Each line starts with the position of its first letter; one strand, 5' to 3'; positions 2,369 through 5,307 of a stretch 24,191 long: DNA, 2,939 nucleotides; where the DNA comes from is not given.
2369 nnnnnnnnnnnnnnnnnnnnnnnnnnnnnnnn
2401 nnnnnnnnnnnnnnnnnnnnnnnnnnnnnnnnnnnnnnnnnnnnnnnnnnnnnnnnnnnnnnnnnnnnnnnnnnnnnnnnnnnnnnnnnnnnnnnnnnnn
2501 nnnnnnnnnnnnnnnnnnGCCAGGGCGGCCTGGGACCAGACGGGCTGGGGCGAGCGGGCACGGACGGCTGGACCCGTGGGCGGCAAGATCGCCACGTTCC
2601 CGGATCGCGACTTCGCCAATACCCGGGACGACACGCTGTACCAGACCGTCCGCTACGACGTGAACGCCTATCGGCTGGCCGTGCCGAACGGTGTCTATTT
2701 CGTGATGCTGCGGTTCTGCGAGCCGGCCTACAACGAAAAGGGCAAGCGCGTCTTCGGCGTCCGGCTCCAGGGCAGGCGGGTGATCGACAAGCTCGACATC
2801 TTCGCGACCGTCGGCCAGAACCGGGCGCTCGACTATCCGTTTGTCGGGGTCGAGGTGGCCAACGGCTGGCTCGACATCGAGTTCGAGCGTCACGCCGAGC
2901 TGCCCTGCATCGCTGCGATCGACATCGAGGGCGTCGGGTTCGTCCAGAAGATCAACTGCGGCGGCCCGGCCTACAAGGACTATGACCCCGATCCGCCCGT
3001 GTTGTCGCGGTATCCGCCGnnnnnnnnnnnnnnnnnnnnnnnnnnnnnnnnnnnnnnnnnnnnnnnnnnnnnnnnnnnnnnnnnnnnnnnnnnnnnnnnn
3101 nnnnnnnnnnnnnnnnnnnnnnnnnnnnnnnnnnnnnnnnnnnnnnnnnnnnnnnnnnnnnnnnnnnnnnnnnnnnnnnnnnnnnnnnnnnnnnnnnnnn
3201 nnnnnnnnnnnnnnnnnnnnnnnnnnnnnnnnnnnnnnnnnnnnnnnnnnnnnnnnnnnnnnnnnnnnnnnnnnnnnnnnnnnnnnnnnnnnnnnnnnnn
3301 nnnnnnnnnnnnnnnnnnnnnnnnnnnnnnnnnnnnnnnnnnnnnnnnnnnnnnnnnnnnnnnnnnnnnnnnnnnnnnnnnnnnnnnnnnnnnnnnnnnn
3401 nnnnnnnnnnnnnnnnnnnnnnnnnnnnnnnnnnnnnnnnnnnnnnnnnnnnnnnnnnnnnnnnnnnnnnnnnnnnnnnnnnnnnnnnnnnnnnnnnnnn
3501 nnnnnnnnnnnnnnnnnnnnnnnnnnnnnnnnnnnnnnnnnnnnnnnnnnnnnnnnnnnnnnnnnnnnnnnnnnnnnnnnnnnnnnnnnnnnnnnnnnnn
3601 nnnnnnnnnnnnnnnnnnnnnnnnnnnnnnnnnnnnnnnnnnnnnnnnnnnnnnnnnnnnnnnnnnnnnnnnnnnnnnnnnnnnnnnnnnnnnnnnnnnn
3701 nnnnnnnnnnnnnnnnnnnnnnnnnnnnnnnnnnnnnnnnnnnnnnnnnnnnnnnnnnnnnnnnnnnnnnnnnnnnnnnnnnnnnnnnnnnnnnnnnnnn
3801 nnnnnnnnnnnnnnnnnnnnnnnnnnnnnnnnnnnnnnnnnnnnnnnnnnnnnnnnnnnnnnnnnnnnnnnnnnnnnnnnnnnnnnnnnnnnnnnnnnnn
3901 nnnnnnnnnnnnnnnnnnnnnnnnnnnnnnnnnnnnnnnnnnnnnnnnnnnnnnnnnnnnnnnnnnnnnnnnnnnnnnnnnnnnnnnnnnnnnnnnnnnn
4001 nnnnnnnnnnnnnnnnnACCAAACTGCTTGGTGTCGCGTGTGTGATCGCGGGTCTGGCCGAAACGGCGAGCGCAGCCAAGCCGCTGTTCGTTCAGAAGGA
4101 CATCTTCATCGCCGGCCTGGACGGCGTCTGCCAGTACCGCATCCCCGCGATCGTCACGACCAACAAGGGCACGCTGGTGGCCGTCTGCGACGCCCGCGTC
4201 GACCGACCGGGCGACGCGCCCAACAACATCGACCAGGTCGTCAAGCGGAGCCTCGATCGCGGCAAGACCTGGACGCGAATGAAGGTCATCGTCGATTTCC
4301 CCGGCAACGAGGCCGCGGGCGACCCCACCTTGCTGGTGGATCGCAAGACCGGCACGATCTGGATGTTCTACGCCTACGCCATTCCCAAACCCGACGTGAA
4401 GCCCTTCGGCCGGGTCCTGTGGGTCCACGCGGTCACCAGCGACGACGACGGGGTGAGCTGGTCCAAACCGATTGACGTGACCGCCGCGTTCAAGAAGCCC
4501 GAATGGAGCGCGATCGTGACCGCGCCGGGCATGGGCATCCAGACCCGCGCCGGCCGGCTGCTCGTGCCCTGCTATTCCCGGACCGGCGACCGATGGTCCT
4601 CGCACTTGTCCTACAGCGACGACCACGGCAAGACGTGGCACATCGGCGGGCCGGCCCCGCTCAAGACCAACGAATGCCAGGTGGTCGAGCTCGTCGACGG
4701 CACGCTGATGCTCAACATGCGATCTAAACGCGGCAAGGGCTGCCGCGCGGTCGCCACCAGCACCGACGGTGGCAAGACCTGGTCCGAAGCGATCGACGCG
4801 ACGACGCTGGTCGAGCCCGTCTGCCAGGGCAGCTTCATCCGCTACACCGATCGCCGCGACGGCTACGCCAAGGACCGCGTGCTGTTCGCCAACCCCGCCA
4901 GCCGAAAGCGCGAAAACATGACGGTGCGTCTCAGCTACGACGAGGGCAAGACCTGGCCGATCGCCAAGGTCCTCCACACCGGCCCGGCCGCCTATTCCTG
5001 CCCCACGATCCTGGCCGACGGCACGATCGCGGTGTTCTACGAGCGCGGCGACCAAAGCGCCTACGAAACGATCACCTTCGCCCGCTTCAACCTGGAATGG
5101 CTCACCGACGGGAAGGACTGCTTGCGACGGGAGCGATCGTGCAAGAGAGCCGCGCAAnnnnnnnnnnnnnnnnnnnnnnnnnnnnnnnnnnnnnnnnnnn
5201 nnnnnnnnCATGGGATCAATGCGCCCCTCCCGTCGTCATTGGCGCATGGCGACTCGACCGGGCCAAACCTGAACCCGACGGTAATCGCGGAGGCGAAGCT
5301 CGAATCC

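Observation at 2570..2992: Circularly permuted malectin domain inserted inside the glycoside hydrolase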

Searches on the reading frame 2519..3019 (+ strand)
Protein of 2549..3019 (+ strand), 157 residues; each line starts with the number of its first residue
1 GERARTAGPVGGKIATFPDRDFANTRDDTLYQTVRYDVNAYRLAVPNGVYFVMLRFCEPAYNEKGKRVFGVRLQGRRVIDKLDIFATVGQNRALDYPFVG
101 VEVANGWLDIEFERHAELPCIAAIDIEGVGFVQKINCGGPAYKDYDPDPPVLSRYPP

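Call 3: search_protein_families(library=pfam, proteins=[window:2570-2992:+], max_evalue=1)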
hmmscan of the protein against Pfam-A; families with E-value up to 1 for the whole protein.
window:2570-2992:+ (141 aa): 1 family
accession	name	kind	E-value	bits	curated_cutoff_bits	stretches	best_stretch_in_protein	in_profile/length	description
PF11721.14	Malectin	-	2.6e-23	83.2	23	1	13-108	44-142/163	Malectin domain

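Call 8: search_protein_families(library=pfam, proteins=[window:2570-2938:+, window:2519-2938:+], max_evalue=1)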
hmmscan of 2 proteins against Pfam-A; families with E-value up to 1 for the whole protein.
seq(123 aa): 1 family
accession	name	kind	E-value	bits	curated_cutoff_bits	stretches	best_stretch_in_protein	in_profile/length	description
PF11721.14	Malectin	-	7.6e-23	81.7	23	1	13-108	44-142/163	Malectin domain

seq(140 aa): 1 family
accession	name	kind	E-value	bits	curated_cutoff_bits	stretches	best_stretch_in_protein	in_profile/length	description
PF11721.14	Malectin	-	1e-22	81.3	23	1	30-125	44-142/163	Malectin domain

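Call 48: predict_structure(alignment_id=A2)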
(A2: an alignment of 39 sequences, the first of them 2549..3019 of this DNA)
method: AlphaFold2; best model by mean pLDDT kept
length: 157 residues; sequences in the alignment: 39
mean_pLDDT: 94.6   pTM: 0.89
mean pLDDT of the five models: 94.6, 94.3, 94.1, 93.8, 93.6
residues with pLDDT >= 90: 142; 70-90: 8; 50-70: 7; < 50: 0
segments of 3 or more residues with pLDDT < 50: none
pLDDT, mean of each block of 10 residues (from residue 1): 80 93 96 97 97 98 97 98 98 98 97 97 97 97 96 72
secondary structure, 60 per line:
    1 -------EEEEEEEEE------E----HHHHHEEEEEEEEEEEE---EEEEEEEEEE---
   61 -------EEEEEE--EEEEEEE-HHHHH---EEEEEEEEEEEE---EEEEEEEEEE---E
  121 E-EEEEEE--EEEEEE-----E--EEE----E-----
elements in order: E8-16 H28-32 E33-44 E48-57 E68-73 E76-82 H84-88 E92-103 E107-116 E123-128 E131-136 E145-147

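Call 50: search_protein_representatives(protein=window:2549-3019:+)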
Query: 157 residues. Proteins with E-value up to 0.001 (for the whole library): 7712; up to 1e-10: 2613; up to 1e-30: 388. The best 150 are listed.
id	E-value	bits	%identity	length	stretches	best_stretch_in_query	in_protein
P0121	1.6e-110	382.4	45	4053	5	20-130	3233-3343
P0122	1.9e-110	382.2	40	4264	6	21-127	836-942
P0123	1.5e-109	379.3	36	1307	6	8-147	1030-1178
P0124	9.9e-106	366.9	38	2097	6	19-144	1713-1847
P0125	3.1e-101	352.2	36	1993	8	18-126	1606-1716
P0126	5.5e-99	344.9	38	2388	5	8-131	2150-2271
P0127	4.1e-88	309.6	37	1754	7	10-139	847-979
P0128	7.4e-85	299.0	41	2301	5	22-134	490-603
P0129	8.0e-83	292.4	52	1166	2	5-150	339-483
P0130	1.4e-82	291.5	41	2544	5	19-144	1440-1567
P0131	1.1e-81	288.7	36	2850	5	8-136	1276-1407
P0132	1.6e-78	278.4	45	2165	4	20-127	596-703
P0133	6.0e-78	276.5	39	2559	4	8-128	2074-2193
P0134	1.5e-77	275.2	39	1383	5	7-133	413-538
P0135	1.7e-75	268.5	43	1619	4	8-130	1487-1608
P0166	9.4e-57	207.6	29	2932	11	15-126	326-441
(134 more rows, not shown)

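Call 52: fold_search(model_id=the predicted structure, library=pdb)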
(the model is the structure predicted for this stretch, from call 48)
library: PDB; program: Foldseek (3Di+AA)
matches with E <= 10: 1509; with E <= 0.001: 24
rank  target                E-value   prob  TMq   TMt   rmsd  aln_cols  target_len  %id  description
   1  5uj6_A                2.9e-10  1.00  0.71  0.14   1.9       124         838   27  Crystal Structure of Bacteroides Uniformis beta-glucuronidase (released 2017-06-28)
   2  6d8g_B                3.3e-10  1.00  0.71  0.14   1.9       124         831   27  D341A D367A calcium binding mutant of Bacteroides uniformis beta-glucuronidase 2 (released 2018-10-17)
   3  6d50_A                3.6e-10  1.00  0.71  0.14   1.7       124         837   27  Bacteroides uniforms beta-glucuronidase 2 bound to D-glucaro-1,5-lactone (released 2018-10-17)
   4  5uj6_B                5.3e-10  1.00  0.72  0.14   1.8       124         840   27  Crystal Structure of Bacteroides Uniformis beta-glucuronidase (released 2017-06-28)
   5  6d8g_A                5.9e-09  1.00  0.71  0.14   3.2       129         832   27  D341A D367A calcium binding mutant of Bacteroides uniformis beta-glucuronidase 2 (released 2018-10-17)
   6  9ikp_A                7.7e-09  1.00  0.65  0.56   6.1       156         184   28  Crystal structure of human malectin (released 2025-07-02)
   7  8dhl_A                1.7e-08  1.00  0.72  0.15   2.5       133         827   27  Tannerella forsythia beta-glucuronidase (L2) (released 2023-05-17)
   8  6ed1_A                4.4e-08  1.00  0.70  0.14   3.0       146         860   25  Bacteroides dorei Beta-glucuronidase (released 2019-02-13)
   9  8dhl_B                6.8e-08  1.00  0.72  0.14   2.5       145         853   26  Tannerella forsythia beta-glucuronidase (L2) (released 2023-05-17)
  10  6a5e_A                3.9e-07  1.00  0.66  0.29   7.3       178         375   15  Crystal structure of plant peptide RALF23 in complex with FER and LLG2 (released 2019-06-26)
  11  6fih_A                6.8e-07  1.00  0.59  0.27   7.4       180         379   16  Crystal structure of the ANX2 ectodomain from Arabidopsis thaliana (released 2018-07-11)
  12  6a5b                  8.4e-07  1.00  0.65  0.29   8.2       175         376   18  Crystal structure of plant Receptor-like Kinase FER (released 2019-06-26)
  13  6a5c                  1.0e-06  1.00  0.64  0.28   8.2       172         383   16  Crystal structure of plant Receptor-like Kinase ANX2 (released 2019-06-26)
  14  5y96_B                1.2e-06  1.00  0.62  0.28   3.7       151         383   15  Crystal structure of ANXUR1 extracellular domain from Arabidopsis thaliana (released 2018-02-28)
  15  5y96_A                1.9e-06  1.00  0.62  0.28   3.7       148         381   16  Crystal structure of ANXUR1 extracellular domain from Arabidopsis thaliana (released 2018-02-28)
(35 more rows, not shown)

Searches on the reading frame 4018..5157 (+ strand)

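Call 28: search_protein_families(library=pfam, proteins=[window:4018-5157:+], max_evalue=0.001)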
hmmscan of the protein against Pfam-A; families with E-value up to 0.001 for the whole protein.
window:4018-5157:+ (380 aa): 7 families
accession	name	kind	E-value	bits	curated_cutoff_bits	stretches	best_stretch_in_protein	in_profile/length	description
PF13088.12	BNR_2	-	2.6e-39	135.7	31.4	1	69-336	14-274/277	BNR repeat-like domain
PF13859.12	BNR_3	-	1.3e-22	81.1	27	1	43-327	2-288/308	BNR repeat-like domain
PF02012.26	BNR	-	3.7e-11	41.7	27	0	247-256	2-11/12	BNR/Asp-box repeat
PF24316.1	Tli3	-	4.4e-08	34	27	0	182-208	66-97/129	T6SS Tli3 immunity protein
PF15902.12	Sortilin-Vps10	-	3.1e-07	30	33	0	248-316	382-434/446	Sortilin, neurotensin receptor 3,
PF21471.3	Reelin_subrepeat-B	-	1.5e-05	25.2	27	0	72-148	59-119/127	Reelin subrepeat B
PF03404.22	Mo-co_dimer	-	0.00018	22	22.7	0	76-127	49-96/138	Mo-co oxidoreductase dimerisation domain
